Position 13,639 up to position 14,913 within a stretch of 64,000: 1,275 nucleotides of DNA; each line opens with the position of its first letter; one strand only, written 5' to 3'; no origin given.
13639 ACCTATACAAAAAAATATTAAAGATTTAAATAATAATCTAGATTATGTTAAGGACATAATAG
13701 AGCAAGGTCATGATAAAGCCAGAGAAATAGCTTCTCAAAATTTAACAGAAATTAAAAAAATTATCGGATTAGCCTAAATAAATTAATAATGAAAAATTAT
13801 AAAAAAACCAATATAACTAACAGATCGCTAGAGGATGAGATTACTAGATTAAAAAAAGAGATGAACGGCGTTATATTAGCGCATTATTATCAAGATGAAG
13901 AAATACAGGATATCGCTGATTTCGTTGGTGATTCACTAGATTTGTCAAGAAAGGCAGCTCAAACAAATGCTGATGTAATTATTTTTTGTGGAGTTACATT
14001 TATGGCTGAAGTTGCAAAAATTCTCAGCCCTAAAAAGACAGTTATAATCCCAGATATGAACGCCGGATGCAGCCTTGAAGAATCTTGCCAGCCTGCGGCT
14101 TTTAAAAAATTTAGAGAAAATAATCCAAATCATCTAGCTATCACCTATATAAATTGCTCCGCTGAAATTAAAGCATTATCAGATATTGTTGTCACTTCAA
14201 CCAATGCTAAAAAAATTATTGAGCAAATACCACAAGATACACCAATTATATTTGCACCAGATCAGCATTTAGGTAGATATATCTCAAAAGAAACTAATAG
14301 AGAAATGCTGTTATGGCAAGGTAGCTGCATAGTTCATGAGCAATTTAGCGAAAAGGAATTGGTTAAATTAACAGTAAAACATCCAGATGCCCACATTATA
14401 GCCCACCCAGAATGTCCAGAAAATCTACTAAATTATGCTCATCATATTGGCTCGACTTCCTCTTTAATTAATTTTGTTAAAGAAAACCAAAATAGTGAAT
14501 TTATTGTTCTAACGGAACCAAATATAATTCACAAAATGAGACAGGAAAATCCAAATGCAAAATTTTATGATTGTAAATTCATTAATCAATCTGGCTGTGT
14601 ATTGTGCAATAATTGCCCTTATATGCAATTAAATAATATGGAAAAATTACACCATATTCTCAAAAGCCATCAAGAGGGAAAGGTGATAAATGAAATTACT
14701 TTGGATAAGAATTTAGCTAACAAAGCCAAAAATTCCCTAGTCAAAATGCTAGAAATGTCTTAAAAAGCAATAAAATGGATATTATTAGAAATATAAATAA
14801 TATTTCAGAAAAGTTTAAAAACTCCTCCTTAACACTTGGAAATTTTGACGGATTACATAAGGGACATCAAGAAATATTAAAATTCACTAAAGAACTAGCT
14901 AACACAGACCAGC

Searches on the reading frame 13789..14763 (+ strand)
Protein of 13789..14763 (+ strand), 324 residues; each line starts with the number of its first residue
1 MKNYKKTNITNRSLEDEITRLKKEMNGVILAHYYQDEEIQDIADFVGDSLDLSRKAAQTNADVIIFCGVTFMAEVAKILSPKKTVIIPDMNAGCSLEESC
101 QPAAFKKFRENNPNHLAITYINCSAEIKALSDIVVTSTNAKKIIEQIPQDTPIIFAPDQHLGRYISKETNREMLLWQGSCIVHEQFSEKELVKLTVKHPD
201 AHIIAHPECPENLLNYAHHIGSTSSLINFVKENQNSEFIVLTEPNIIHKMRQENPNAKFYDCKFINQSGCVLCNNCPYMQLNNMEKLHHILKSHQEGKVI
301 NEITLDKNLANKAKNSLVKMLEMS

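Call 55: find_encoding_contigs(protein=window:13789-14763:+, flank=10000, max_places=2)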
Protein window:13789-14763:+ (324 aa): 11 contigs read that carry it; 2 places shown.
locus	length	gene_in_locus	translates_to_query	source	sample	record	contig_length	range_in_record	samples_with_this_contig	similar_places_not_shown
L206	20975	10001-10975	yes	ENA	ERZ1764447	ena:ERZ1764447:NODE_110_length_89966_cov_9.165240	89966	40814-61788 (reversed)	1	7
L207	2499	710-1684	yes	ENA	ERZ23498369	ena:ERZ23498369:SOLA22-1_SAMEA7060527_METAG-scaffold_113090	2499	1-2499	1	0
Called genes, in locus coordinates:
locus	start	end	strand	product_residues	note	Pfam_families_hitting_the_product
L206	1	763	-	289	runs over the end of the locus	PF02091:tRNA-synt_2e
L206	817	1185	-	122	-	PF01521:Fe-S_biosyn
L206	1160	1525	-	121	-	PF01503:PRA-PH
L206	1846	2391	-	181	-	PF00578:AhpC-TSA, PF08534:Redoxin, PF13098:Thioredoxin_2 (weak), PF13905:Thioredoxin_8 (weak)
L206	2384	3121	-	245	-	PF13489:Methyltransf_23, PF05175:MTS (weak), PF05401:NodS, PF02353:CMAS, PF13847:Methyltransf_31, PF08241:Methyltransf_11, PF08242:Methyltransf_12, PF13649:Methyltransf_25, +1 more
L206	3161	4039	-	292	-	PF00009:GTP_EFTU, PF00350:Dynamin_N (faint), PF01926:MMR_HSR1, PF02421:FeoB_N, PF10662:PduV-EutP (weak), PF20720:nSTAND3 (faint), PF03193:RsgA_GTPase (weak), PF07650:KH_2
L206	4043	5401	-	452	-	PF01474:DAHP_synth_2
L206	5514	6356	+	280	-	PF00800:PDT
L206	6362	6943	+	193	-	PF03602:Cons_hypoth95, PF02086:MethyltransfD12 (faint), PF13847:Methyltransf_31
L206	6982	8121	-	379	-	-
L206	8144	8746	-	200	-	PF00578:AhpC-TSA, PF08534:Redoxin, PF10417:1-cysPrx_C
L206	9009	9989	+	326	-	PF00579:tRNA-synt_1b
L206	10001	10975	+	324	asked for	PF02445:NadA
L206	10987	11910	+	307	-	PF06574:FAD_syn, PF01687:Flavokinase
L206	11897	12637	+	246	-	PF01416:PseudoU_synth_1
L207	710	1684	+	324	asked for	PF02445:NadA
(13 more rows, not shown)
